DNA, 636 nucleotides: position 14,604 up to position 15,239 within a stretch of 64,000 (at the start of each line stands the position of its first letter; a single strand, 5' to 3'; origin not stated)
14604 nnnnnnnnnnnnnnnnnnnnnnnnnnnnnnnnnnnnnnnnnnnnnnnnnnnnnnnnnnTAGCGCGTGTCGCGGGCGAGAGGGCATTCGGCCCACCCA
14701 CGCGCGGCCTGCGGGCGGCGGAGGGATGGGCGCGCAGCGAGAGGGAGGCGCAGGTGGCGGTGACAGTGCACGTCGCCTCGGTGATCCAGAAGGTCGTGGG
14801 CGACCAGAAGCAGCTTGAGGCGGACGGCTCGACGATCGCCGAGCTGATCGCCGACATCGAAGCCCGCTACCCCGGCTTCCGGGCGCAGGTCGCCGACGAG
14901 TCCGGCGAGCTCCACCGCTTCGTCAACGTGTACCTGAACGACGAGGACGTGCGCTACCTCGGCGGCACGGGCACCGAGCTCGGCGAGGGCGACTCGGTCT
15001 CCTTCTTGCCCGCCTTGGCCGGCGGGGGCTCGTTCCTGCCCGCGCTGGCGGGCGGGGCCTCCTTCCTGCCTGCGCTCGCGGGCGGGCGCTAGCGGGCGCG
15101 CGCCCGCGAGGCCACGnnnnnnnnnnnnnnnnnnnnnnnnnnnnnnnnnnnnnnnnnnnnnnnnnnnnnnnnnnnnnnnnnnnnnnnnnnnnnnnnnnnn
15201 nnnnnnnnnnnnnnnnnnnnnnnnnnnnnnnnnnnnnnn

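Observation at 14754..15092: Sulfur-carrier protein with three tandem diglycine tails kept by purifying selection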

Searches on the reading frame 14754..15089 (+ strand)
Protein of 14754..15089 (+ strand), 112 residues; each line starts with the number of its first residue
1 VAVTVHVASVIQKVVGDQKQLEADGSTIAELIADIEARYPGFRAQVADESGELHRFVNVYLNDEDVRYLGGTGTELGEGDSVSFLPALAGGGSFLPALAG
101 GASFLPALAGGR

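Call 5: search_protein_families(library=pfam, proteins=[window:14754-15089:+], max_evalue=0.01)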
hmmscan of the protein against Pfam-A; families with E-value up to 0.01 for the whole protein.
window:14754-15089:+ (112 aa): 2 families
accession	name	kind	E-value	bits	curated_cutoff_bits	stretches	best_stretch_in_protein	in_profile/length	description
PF02597.26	ThiS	-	1.7e-15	57.7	22.5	1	11-91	7-76/76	ThiS family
PF09138.17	Urm1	-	0.0069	17.2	21.8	1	23-91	28-96/96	Urm1 (Ubiquitin related modifier)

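Call 6: find_homologous_proteins(query=window:14754-15089:+, max_evalue=0.001)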
Query window:14754-15089:+ (112 aa): 1704 proteins with E <= 0.001 among 1710 candidates; the best 120 are listed.
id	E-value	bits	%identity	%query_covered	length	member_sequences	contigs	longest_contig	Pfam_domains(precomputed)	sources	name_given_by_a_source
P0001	8.9e-65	233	100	100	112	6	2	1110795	PF02597.27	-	-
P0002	6.1e-50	186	98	81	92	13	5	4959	PF02597.27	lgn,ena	-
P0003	4.9e-45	170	90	81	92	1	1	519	PF02597.27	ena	-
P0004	7.0e-42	160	85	81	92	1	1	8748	PF02597.27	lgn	-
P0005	6.6e-41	157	85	81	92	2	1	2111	PF02597.27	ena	-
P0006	1.3e-40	156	85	81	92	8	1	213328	PF02597.27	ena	-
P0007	1.1e-39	153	82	82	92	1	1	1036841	PF02597.27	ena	-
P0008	1.8e-39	152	81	81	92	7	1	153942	PF02597.27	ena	-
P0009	7.6e-39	150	70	99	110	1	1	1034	PF02597.27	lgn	-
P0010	1.6e-37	146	80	78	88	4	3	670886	PF02597.27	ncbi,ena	-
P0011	3.0e-37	145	75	81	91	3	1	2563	PF02597.27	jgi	-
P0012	1.3e-36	143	75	81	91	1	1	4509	PF02597.27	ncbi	-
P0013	9.2e-36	140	73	81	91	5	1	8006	PF02597.27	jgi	jgi:MoaD family protein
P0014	1.3e-35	140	73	81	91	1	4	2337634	PF02597.27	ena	-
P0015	1.4e-35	139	73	83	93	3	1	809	PF02597.27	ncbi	-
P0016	2.5e-35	139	73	79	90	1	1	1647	PF02597.27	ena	-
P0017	3.5e-35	138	71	81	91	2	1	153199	PF02597.27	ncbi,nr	ncbi:MAG TPA: MoaD family protein [Dehalococcoidia bacterium]|nr:MoaD family protein [Dehalococcoidi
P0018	5.9e-35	137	75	81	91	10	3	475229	PF02597.27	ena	-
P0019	6.3e-35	137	70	79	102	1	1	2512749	PF02597.27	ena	-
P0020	9.0e-35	137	73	81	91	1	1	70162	PF02597.27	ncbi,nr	ncbi:MAG: MoaD family protein [Dehalococcoidia bacterium]|nr:MoaD family protein [Dehalococcoidia ba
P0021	1.0e-34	137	71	81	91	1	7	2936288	PF02597.27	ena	-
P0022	1.2e-34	136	70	77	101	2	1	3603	PF02597.27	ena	-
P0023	1.3e-34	136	71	81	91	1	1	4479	PF02597.27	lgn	-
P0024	1.3e-34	136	71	81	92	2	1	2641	PF02597.27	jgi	-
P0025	1.4e-34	136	70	81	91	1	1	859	PF02597.27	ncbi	-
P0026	1.4e-34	136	72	82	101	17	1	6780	PF02597.27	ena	-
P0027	1.5e-34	136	70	77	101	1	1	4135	PF02597.27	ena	-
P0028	1.5e-34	136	72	79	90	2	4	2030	PF02597.27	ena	-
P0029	2.0e-34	136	72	83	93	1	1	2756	PF02597.27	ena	-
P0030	2.5e-34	135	70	81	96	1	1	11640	PF02597.27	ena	-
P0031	2.6e-34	135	70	81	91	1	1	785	PF02597.27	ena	-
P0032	3.0e-34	135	70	77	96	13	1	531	PF02597.27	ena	-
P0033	4.0e-34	135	71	81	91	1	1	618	PF02597.27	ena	-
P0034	4.9e-34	135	71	81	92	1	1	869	PF02597.27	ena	-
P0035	5.7e-34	134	68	81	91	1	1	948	PF02597.27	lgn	-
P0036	6.7e-34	134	71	81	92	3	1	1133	PF02597.27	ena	-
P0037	7.2e-34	134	71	81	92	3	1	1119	PF02597.27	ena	-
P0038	7.8e-34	134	71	79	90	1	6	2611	PF02597.27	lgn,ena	-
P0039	8.8e-34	134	71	81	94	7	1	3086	PF02597.27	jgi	-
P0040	1.0e-33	133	67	81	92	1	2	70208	PF02597.27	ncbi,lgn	-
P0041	1.0e-33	133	70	81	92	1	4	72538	PF02597.27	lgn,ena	-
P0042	1.1e-33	133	71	81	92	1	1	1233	PF02597.27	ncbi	ncbi:MAG: MoaD family protein [Dehalococcoidia bacterium]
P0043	1.3e-33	133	70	81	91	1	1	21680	PF02597.27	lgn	-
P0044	1.4e-33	133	70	81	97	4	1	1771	PF02597.27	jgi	jgi:MoaD family protein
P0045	1.6e-33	133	70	81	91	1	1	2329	PF02597.27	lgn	-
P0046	1.6e-33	133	68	81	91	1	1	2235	PF02597.27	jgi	-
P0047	1.7e-33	133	70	81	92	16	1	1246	PF02597.27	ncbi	-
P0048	1.7e-33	133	69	81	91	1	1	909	PF02597.27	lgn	-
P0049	2.0e-33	133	73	79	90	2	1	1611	PF02597.27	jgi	-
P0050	2.0e-33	133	69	81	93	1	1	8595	PF02597.27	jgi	jgi:molybdopterin synthase sulfur carrier subunit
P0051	2.0e-33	133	69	81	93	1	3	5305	PF02597.27,PF09138.18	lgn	-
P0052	2.1e-33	132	67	81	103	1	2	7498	PF02597.27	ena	-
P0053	2.1e-33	132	69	81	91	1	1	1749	PF02597.27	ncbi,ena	-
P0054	2.4e-33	132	71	81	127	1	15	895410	PF02597.27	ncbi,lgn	-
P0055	2.6e-33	132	66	81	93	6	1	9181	PF02597.27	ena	-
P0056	3.4e-33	132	67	81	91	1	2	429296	PF02597.27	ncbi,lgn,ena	-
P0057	3.4e-33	132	70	81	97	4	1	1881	PF02597.27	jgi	jgi:molybdopterin synthase sulfur carrier subunit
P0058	3.5e-33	132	74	73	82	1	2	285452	PF02597.27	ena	-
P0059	3.8e-33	132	67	81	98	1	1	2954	PF02597.27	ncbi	-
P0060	3.9e-33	132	70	81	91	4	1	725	PF02597.27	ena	-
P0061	4.1e-33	132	70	79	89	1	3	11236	PF02597.27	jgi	jgi:MoaD family protein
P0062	4.4e-33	131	67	81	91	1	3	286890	PF02597.27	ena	-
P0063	4.5e-33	131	70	72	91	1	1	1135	PF02597.27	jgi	jgi:molybdopterin synthase sulfur carrier subunit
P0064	4.8e-33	131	69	81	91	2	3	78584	PF02597.27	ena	-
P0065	5.6e-33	131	70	81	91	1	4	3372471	PF02597.27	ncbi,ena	-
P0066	5.8e-33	131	66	85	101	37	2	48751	PF02597.27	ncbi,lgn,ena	-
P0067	6.1e-33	131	68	81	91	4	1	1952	PF02597.27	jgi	-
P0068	6.2e-33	131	60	95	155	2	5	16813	PF02597.27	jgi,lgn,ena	jgi:molybdopterin synthase sulfur carrier subunit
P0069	7.0e-33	131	68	81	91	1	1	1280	PF02597.27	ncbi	-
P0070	7.0e-33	131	68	83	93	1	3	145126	PF02597.27,PF09138.18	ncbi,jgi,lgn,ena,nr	ncbi:MAG: MoaD family protein [Dehalococcoidia bacterium]|nr:MoaD family protein [Dehalococcoidia ba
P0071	8.3e-33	131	70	81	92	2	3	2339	PF02597.27,PF09138.18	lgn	-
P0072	8.7e-33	130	70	81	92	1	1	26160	PF02597.27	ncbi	ncbi:MAG: MoaD family protein [Dehalococcoidia bacterium]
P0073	9.6e-33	130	68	81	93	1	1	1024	PF02597.27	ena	-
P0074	1.1e-32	130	71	81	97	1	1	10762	PF02597.27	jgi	jgi:MoaD family protein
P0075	1.1e-32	130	69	81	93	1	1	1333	PF02597.27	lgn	-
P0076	1.2e-32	130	68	81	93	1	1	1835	PF02597.27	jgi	jgi:sulfur-carrier protein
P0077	1.2e-32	130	58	96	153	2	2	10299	PF02597.27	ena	-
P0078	1.2e-32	130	65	81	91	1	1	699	PF02597.27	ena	-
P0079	1.3e-32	130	66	81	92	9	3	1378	PF02597.27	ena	-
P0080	1.4e-32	130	67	81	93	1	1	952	PF02597.27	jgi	jgi:sulfur-carrier protein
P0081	1.4e-32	130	68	81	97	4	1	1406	PF02597.27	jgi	jgi:molybdopterin synthase sulfur carrier subunit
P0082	1.7e-32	130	70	81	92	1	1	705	PF02597.27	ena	-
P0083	1.7e-32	130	67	86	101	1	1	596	PF02597.27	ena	-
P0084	2.0e-32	129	70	81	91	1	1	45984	PF02597.27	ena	-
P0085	2.0e-32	129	71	81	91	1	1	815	PF02597.27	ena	-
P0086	2.0e-32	129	70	81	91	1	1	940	PF02597.27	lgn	-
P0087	2.2e-32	129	68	81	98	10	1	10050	PF02597.27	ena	-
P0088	2.3e-32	129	60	96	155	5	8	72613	PF02597.27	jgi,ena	jgi:sulfur-carrier protein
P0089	2.4e-32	129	67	81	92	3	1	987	PF02597.27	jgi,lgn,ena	-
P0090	2.5e-32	129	68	81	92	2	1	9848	PF02597.27,PF09138.18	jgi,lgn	-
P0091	2.6e-32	129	67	81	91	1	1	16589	PF02597.27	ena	-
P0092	2.7e-32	129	66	81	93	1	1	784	PF02597.27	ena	-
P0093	2.7e-32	129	69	81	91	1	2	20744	PF02597.27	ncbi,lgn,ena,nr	ncbi:MAG: MoaD/ThiS family protein [Chloroflexi bacterium]|nr:MoaD/ThiS family protein [Chloroflexot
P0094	2.8e-32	129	69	81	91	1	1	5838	PF02597.27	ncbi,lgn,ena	-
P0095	3.0e-32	129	68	81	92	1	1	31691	PF02597.27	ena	-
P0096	3.2e-32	129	67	91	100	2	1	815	PF02597.27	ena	-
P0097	3.3e-32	129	67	81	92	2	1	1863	PF02597.27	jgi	jgi:sulfur-carrier protein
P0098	3.3e-32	129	68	81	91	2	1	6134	PF02597.27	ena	-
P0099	3.6e-32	128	70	81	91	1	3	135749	PF02597.27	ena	-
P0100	3.7e-32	128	69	81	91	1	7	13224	PF02597.27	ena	-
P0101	3.7e-32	128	71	81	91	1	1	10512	PF02597.27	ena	-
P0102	3.7e-32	128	69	81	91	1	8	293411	PF02597.27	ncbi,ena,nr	ncbi:MAG: MoaD/ThiS family protein [Chloroflexi bacterium]|nr:MoaD/ThiS family protein [Chloroflexot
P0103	3.8e-32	128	67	81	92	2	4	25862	PF02597.27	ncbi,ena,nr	ncbi:MAG: MoaD/ThiS family protein [Chloroflexi bacterium]|nr:MoaD family protein [Chloroflexota bac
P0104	3.9e-32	128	68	81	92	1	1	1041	PF02597.27,PF09138.18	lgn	-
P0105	4.3e-32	128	67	79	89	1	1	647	PF02597.27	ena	-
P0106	4.4e-32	128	67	86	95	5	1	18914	PF02597.27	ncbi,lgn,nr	ncbi:MAG: MoaD/ThiS family protein [Chloroflexi bacterium]|nr:MoaD/ThiS family protein [Chloroflexot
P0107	4.5e-32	128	69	81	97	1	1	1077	PF02597.27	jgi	-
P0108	4.7e-32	128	67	81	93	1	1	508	PF02597.27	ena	-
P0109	4.9e-32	128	70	81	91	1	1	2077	PF02597.27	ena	-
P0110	4.9e-32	128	66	81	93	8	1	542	PF02597.27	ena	-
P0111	5.1e-32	128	70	81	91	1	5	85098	PF02597.27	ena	-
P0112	5.1e-32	128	70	81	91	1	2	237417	PF02597.27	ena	-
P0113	5.3e-32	128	70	81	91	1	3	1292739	PF02597.27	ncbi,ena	-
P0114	5.4e-32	128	67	82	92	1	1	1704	PF02597.27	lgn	-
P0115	5.4e-32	128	69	81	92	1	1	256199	PF02597.27,PF09138.18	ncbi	-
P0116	5.4e-32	128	69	81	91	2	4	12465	PF02597.27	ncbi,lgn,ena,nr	ncbi:MAG: MoaD family protein [Chloroflexi bacterium]|nr:MoaD family protein [Chloroflexota bacteriu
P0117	5.4e-32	128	68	81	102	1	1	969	PF02597.27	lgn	-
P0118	5.5e-32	128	69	81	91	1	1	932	PF02597.27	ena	-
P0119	5.6e-32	128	64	82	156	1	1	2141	PF02597.27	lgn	-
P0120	6.2e-32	128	68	81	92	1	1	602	PF02597.27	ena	-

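Call 9: find_encoding_contigs(protein=P0002, flank=5000, max_places=6)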
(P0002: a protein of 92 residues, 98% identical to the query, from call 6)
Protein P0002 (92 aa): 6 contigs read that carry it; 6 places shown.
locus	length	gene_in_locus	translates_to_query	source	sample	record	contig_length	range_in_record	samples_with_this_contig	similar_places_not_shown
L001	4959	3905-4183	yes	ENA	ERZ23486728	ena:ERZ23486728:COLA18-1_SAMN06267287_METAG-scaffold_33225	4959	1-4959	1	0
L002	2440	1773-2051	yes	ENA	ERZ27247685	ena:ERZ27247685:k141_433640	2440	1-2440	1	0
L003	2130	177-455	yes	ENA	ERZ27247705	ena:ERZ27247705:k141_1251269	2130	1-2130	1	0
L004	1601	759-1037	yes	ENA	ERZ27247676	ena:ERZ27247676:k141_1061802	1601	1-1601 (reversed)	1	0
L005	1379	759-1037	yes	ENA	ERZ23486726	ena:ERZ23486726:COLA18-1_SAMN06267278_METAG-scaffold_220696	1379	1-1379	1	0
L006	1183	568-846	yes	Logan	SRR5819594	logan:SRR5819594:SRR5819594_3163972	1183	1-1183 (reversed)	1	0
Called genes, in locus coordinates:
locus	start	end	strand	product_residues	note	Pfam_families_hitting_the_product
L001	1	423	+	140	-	?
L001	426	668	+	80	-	PF09383:NIL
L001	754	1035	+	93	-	PF02597:ThiS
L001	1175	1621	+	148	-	PF02082:Rrf2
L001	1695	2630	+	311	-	PF00291:PALP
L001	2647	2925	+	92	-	PF02597:ThiS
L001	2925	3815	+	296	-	PF00899:ThiF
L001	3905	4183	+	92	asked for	PF02597:ThiS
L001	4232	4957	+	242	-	?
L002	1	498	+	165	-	?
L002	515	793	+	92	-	PF02597:ThiS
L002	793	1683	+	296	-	PF00899:ThiF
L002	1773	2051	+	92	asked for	PF02597:ThiS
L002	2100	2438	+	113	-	?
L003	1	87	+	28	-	?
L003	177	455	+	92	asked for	PF02597:ThiS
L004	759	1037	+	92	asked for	PF02597:ThiS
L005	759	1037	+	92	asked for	PF02597:ThiS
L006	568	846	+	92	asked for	PF02597:ThiS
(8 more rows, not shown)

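Call 10: find_encoding_contigs(protein=P0009, flank=5000, max_places=4)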
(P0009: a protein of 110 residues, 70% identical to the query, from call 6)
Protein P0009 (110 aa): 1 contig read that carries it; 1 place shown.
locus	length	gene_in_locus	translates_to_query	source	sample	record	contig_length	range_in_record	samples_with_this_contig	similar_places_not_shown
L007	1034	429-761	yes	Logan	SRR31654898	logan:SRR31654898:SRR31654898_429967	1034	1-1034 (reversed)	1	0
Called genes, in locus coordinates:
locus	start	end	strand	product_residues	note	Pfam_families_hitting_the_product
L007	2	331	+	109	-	?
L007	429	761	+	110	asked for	PF02597:ThiS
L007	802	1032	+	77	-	?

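Call 11: find_encoding_contigs(protein=P0001, flank=3000, max_places=6)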
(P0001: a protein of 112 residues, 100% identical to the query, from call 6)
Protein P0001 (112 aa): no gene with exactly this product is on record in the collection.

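Call 14: find_related_loci(query=window:14754-15089:+, collection=genome_contigs, flank=6000)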
Query window:14754-15089:+ (112 aa) in genome_contigs; peptide patterns used: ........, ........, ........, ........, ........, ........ (x = any residue, [..] = any of these).
600 stretches matched a pattern (row limit reached: there are more); 479 encode a relative of the query (tblastn E <= 1e-3); the best 80 are kept; 80 distinct loci.
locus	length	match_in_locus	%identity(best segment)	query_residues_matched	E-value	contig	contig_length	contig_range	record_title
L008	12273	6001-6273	68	1-91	1e-37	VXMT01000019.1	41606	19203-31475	MAG: Chloroflexi bacterium isolate SB0661_bin_43 NODE_986_length_41606_cov_22.368968, whole genome shotgun sequence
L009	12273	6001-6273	66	1-91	1e-36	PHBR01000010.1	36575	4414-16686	MAG: Chloroflexi bacterium HGW-Chloroflexi-9 bjp_ig2069_scaffold_651, whole genome shotgun sequence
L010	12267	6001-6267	61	3-91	4e-34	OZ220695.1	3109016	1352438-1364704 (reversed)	MAG: Tepidiformaceae bacterium isolate d5d77930-af5a-4506-8b4e-3340c6a42e1f genome assembly, chromosome: 1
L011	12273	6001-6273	52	1-91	3e-30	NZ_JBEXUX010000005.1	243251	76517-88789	Embleya sp. NPDC005971 NPDC005971_278_E5.ctg-0005, whole genome shotgun sequence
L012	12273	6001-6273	52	1-91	2e-29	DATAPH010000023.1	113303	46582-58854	MAG TPA_asm: Actinomycetota bacterium isolate SMAG_U5436 k141_6569819, whole genome shotgun sequence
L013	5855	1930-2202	53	1-91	3e-29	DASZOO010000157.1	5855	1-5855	MAG TPA_asm: Actinomycetota bacterium isolate SMAG_U5947 k141_2466732, whole genome shotgun sequence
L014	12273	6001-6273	54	1-91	3e-29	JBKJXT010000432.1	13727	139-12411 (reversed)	MAG: Actinomycetota bacterium isolate swi_bin.182 k127_7409812, whole genome shotgun sequence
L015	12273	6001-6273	53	1-91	2e-29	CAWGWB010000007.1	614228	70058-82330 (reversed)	MAG: uncultured Actinomycetota bacterium isolate MFD09206.bin.1.218 genome assembly, contig: contig_7141, whole genome s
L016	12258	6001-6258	53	1-86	6e-29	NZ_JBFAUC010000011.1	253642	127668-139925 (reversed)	Streptomyces nondiastaticus strain NPDC052563 NPDC052563_14_C3.ctg-0011, whole genome shotgun sequence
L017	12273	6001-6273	52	1-91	7e-29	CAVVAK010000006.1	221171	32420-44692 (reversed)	MAG: uncultured Actinomycetota bacterium isolate MFD09206.bin.3.266 genome assembly, contig: contig_33224, whole genome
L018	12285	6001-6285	52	1-93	1e-28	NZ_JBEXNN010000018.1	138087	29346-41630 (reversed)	Streptomyces sp. NPDC003038 NPDC003038_11_B9.ctg-0018, whole genome shotgun sequence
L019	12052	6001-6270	53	1-91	2e-28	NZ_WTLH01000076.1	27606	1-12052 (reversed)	Streptomyces sp. YIM 98790 Scaffold76, whole genome shotgun sequence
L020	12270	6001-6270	54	1-91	4e-28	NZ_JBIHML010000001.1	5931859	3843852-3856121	Streptomyces sp. HK10 contig00001, whole genome shotgun sequence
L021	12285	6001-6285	50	1-96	3e-28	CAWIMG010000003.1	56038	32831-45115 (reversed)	MAG: uncultured Actinomycetes bacterium isolate MFD04428.bin.2.23 genome assembly, contig: contig_119344, whole genome s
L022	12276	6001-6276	49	1-93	5e-28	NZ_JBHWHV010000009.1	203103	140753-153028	Streptomyces sp. NPDC059785 NPDC059785_384_D11.ctg-0009, whole genome shotgun sequence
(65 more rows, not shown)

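Call 20: list_cluster_members(proteins=[P0001, P0009, P0003])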
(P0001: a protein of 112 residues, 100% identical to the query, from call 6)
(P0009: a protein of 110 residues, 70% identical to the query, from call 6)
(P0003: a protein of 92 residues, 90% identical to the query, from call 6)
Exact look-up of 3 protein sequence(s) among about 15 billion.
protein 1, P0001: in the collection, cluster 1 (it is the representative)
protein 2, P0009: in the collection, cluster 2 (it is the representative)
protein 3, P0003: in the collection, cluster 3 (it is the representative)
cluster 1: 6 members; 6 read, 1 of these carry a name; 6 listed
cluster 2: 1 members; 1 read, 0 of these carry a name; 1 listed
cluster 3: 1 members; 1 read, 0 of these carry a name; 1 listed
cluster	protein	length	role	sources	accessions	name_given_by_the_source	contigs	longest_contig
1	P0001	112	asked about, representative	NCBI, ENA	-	-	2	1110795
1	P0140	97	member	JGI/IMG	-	MoaD family protein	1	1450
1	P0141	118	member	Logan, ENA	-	-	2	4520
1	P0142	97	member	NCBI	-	-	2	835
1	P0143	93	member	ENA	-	-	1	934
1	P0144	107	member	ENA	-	-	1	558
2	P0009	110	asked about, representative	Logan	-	-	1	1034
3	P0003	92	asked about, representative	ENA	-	-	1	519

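Call 22: find_encoding_contigs(protein=P0141, flank=5000, max_places=4)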
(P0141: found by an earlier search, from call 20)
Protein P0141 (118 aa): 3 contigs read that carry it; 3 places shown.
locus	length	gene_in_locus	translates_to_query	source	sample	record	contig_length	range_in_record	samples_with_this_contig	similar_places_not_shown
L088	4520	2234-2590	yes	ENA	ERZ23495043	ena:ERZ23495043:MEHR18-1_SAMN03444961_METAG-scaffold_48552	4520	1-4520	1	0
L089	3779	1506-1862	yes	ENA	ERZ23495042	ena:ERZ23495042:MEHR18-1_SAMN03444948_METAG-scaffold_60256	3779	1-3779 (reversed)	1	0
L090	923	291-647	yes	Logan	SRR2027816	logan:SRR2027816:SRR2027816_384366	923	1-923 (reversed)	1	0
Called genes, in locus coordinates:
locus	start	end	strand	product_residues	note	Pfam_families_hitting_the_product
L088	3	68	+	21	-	?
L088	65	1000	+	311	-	PF00291:PALP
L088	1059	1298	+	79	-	PF02597:ThiS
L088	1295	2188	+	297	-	PF00899:ThiF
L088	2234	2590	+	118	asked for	PF02597:ThiS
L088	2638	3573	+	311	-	PF00291:PALP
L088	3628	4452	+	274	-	PF00581:Rhodanese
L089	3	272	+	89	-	PF00291:PALP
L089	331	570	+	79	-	PF02597:ThiS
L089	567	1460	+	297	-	PF00899:ThiF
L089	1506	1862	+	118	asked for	PF02597:ThiS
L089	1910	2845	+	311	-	PF00291:PALP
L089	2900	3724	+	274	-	PF00581:Rhodanese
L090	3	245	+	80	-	?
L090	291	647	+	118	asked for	PF02597:ThiS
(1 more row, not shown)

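Call 23: find_encoding_contigs(protein=P0142, flank=5000, max_places=4)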
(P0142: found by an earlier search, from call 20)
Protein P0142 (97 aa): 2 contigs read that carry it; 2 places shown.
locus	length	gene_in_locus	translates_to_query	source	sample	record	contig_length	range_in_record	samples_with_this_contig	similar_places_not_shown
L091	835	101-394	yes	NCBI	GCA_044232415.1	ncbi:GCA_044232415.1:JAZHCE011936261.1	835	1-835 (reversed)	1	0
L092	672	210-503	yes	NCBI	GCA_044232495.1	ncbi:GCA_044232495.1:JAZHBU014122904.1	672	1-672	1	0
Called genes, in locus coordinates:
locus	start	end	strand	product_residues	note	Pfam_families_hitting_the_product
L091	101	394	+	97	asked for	PF02597:ThiS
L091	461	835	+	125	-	?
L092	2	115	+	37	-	?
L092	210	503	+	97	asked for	PF02597:ThiS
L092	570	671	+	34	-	?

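Call 24: find_encoding_contigs(protein=P0140, flank=5000, max_places=4)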
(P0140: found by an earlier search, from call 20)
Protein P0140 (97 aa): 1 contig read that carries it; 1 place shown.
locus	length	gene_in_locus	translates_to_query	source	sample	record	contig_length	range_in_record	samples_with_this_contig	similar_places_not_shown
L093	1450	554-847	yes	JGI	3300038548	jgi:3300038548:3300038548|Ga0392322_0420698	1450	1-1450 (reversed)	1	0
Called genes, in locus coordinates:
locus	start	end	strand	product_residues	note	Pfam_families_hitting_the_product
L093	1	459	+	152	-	?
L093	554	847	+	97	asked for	PF02597:ThiS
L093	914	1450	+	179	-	?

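Call 27: list_cluster_members(proteins=[P0002, P0004, P0005, P0006, P0007, P0008, P0010, P0018, P0011, P0013])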
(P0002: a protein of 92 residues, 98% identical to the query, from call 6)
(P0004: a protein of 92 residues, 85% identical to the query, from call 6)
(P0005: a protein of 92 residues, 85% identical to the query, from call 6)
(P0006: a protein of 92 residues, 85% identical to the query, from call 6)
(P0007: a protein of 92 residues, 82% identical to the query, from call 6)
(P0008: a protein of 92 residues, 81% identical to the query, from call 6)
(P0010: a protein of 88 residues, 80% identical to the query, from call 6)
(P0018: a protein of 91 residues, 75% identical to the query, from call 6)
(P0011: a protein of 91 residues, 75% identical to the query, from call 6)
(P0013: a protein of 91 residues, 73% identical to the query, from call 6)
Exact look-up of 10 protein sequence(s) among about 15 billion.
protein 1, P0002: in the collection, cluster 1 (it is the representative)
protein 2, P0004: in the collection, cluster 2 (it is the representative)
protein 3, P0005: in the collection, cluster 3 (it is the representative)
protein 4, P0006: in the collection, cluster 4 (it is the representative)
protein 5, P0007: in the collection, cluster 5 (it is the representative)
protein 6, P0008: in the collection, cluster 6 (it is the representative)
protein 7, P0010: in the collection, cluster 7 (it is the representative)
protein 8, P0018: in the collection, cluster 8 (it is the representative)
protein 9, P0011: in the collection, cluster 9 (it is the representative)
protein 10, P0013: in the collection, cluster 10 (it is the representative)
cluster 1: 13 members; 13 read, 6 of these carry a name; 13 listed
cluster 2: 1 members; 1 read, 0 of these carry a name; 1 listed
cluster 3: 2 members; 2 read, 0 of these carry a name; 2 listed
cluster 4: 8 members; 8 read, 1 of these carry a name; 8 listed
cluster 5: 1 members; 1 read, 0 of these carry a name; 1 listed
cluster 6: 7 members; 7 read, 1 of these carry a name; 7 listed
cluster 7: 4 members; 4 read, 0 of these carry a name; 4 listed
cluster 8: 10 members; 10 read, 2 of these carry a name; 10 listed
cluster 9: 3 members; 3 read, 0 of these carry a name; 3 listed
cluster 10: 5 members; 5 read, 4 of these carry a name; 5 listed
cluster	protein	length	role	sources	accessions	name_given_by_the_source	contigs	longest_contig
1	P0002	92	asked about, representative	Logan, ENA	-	-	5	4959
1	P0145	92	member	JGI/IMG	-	molybdopterin synthase sulfur carrier subunit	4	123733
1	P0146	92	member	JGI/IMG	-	MoaD family protein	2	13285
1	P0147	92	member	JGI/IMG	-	molybdopterin synthase sulfur carrier subunit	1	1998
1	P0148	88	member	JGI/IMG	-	molybdopterin converting factor small subunit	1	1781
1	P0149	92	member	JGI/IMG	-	sulfur-carrier protein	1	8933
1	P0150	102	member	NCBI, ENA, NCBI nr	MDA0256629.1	MAG: MoaD/ThiS family protein [Chloroflexi bacterium] | MoaD/ThiS family protein [Chloroflexota bacterium]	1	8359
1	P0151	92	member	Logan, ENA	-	-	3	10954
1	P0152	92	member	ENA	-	-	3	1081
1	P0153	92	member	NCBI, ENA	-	-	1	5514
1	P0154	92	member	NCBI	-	-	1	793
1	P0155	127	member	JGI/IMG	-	-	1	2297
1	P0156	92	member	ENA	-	-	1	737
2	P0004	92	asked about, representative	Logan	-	-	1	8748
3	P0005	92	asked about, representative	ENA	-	-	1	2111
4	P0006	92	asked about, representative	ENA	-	-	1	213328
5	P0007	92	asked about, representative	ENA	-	-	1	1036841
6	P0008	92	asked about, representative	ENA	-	-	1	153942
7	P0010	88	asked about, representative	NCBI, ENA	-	-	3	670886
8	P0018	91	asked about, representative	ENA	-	-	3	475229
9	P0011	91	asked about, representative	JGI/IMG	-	-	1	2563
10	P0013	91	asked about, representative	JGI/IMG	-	MoaD family protein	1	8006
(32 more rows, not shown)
